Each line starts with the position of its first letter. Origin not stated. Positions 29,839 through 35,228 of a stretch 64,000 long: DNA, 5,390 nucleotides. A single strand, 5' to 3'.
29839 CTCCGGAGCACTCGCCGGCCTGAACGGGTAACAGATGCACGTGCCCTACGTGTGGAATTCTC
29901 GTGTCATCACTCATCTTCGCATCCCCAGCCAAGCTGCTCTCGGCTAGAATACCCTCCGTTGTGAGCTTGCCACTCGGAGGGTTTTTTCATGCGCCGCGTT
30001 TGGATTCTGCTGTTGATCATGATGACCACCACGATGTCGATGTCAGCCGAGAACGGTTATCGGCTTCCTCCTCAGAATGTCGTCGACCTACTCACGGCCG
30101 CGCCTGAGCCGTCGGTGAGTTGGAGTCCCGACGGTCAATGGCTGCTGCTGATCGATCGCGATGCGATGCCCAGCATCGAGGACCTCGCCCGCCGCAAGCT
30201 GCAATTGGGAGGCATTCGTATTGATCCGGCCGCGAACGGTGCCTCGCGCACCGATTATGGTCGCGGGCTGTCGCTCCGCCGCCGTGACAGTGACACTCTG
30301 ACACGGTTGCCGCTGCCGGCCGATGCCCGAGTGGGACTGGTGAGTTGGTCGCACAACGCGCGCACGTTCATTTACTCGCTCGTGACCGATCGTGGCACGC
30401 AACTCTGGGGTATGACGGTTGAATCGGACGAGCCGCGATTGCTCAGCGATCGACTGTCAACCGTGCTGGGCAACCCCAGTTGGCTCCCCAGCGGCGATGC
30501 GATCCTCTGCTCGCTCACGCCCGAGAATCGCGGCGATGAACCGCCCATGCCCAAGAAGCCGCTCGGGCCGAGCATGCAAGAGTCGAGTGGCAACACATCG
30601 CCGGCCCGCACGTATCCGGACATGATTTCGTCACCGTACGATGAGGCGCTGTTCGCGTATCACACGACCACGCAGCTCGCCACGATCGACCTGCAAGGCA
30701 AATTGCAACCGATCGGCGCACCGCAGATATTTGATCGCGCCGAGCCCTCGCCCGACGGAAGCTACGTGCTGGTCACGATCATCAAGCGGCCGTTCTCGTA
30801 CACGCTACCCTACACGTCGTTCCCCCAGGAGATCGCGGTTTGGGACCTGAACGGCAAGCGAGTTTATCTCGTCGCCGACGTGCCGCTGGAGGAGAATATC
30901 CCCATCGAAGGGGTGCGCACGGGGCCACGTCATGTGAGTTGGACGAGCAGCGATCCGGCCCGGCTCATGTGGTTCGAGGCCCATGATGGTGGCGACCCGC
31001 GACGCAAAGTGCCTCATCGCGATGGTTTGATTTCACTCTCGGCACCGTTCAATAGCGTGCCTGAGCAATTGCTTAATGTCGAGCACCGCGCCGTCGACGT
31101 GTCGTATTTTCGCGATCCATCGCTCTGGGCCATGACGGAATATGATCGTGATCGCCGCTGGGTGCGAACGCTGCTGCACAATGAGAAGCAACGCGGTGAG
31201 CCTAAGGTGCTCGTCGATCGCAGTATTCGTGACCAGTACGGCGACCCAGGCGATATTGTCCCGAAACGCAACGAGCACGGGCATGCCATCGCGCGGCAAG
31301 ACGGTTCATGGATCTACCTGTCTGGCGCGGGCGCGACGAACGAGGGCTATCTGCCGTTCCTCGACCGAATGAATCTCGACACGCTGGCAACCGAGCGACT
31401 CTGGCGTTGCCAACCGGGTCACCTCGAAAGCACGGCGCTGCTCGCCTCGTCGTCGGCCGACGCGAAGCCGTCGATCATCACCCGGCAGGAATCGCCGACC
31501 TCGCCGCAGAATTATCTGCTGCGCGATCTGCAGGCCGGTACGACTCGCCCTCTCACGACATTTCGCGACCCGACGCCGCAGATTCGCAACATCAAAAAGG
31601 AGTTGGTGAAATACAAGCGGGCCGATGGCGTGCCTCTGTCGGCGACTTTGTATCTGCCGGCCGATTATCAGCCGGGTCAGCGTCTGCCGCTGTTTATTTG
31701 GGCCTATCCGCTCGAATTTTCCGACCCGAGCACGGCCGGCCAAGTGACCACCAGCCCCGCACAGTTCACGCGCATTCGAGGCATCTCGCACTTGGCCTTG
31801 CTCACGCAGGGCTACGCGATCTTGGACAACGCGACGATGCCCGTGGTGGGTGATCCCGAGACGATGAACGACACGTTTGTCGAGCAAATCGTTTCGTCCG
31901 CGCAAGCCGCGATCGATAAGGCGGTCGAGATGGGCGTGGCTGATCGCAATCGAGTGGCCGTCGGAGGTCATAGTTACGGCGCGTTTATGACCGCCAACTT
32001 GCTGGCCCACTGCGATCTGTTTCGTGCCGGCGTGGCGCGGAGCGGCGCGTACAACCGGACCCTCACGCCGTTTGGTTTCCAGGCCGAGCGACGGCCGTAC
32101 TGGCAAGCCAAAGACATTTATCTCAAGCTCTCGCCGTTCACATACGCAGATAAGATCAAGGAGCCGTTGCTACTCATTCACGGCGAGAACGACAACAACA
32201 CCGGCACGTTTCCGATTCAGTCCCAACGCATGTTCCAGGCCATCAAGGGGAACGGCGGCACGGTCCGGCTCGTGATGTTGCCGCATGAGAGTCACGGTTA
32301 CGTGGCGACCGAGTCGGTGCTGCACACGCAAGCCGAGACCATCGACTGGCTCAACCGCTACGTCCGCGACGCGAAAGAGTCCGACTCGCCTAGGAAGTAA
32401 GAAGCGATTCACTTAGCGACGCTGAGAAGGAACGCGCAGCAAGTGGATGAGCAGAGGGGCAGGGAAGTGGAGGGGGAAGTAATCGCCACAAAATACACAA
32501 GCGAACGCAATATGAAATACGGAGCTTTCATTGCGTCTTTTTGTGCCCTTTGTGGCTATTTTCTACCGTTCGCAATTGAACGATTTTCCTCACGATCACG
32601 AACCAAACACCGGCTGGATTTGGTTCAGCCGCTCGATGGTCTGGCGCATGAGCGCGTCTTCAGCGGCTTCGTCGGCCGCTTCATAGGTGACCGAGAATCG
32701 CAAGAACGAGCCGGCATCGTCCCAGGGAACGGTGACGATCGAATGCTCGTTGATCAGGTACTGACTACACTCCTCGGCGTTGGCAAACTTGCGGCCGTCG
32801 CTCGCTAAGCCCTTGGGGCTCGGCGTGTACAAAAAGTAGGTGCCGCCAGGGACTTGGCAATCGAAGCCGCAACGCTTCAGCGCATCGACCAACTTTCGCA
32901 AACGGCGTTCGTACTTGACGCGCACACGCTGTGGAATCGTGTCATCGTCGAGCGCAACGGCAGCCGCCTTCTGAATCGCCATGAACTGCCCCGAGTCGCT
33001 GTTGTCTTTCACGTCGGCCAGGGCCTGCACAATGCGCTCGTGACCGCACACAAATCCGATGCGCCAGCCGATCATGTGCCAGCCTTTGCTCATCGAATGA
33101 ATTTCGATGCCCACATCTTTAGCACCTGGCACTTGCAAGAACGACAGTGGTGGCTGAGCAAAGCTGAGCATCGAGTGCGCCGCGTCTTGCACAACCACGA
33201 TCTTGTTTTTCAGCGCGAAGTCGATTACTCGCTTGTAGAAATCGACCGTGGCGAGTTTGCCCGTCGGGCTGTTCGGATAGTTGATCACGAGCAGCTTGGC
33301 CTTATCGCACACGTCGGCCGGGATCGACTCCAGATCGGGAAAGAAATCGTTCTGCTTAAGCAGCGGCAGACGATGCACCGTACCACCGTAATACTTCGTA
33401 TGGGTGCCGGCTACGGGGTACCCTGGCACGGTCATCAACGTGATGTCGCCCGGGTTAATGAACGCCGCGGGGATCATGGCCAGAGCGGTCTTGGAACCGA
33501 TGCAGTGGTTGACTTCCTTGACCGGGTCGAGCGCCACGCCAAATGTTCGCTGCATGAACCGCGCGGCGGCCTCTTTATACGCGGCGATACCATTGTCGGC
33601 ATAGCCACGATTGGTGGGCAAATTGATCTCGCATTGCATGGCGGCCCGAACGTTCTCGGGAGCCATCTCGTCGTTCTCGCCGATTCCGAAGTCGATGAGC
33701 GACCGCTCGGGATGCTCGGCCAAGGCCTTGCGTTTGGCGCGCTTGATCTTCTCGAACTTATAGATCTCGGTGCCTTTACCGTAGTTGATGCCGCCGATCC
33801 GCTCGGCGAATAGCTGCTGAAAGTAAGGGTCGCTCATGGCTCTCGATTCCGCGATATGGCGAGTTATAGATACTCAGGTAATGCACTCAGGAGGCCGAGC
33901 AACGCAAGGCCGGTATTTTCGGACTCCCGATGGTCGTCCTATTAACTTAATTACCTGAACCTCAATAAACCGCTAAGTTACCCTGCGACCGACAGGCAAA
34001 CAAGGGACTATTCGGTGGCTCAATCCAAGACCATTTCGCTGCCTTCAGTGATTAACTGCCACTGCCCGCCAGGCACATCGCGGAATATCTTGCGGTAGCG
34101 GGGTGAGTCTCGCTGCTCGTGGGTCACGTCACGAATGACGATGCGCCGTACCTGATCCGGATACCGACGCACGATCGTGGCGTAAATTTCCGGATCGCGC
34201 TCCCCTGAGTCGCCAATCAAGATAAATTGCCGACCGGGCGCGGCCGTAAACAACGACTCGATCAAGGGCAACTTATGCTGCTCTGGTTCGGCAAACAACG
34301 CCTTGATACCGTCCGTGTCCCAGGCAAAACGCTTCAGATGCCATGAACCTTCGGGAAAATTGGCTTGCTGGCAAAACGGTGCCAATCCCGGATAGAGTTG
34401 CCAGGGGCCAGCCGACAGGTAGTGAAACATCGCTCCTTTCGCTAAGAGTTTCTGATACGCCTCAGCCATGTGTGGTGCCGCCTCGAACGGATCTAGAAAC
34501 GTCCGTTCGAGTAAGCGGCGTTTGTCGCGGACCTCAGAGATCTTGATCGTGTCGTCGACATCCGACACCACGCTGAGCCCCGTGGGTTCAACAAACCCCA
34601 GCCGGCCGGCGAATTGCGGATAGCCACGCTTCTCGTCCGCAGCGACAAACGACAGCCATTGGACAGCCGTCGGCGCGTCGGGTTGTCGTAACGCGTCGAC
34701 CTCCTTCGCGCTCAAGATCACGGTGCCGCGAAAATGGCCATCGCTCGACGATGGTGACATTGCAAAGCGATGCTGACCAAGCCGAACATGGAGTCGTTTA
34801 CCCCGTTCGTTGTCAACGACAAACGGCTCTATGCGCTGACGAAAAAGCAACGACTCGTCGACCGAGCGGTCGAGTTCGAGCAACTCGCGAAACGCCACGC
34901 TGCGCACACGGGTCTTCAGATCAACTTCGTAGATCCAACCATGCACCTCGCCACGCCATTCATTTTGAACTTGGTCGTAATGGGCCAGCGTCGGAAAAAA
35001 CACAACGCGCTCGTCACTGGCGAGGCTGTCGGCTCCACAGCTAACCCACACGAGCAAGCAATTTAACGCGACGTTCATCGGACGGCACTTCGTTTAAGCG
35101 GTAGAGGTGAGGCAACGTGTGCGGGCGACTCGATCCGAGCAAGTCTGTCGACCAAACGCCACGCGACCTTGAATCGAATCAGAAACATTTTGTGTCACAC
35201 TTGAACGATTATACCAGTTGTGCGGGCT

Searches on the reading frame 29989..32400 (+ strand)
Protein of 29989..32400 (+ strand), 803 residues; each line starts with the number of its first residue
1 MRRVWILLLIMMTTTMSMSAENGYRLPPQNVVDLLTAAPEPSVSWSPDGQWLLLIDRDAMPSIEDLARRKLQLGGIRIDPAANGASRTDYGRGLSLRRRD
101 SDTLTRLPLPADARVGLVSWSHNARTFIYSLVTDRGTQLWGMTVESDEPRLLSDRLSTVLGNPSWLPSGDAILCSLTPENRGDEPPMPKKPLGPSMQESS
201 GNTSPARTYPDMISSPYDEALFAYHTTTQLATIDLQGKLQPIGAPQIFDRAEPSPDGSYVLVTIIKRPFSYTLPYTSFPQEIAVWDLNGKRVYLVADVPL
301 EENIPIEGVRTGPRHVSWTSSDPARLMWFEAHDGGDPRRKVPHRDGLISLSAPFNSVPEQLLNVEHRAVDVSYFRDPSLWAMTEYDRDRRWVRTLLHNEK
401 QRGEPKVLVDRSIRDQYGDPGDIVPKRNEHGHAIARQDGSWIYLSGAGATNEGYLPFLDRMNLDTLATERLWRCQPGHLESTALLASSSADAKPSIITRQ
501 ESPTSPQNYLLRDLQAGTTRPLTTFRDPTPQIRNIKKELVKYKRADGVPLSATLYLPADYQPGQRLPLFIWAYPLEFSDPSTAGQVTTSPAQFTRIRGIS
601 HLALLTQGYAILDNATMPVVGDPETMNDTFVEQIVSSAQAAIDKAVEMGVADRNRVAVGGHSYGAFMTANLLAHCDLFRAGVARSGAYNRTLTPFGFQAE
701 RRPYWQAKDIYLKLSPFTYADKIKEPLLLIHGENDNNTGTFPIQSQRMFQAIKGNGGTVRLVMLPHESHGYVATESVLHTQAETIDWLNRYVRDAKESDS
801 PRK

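Call 66: search_protein_families(library=pfam, proteins=[window:29989-32400:+], max_evalue=0.00001)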
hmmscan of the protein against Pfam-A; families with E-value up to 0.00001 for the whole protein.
window:29989-32400:+ (803 aa): 3 families
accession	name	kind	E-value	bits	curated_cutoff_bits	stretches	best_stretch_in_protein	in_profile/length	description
PF00326.27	Peptidase_S9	-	2.7e-23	83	22.6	1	639-792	49-210/213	Prolyl oligopeptidase family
PF02129.25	Peptidase_S15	-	1.1e-07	32.3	23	0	546-673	1-114/262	X-Pro dipeptidyl-peptidase (S15 family)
PF01738.24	DLH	-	3.7e-06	27.1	21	1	627-777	70-194/217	Dienelactone hydrolase family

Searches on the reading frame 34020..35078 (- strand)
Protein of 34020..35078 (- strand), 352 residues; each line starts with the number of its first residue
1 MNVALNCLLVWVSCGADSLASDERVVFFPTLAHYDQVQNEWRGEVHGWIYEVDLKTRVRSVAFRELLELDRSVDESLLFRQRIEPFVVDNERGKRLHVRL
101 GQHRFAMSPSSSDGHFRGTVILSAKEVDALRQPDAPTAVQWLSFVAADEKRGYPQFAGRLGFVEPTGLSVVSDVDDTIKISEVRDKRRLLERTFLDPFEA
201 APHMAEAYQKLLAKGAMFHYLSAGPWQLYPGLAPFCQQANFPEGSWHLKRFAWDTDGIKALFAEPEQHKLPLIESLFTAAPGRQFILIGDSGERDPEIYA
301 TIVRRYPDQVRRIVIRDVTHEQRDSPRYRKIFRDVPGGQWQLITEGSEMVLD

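Call 66: search_protein_families(library=pfam, proteins=[window:34020-35078:-], max_evalue=0.00001)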
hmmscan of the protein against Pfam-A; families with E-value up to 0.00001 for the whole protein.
window:34020-35078:- (352 aa): 1 family
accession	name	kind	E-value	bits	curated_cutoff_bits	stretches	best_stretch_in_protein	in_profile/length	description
PF09949.15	APP1_cat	-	1.6e-44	152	27.1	1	169-317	2-154/154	Phosphatidate phosphatase APP1, catalytic domain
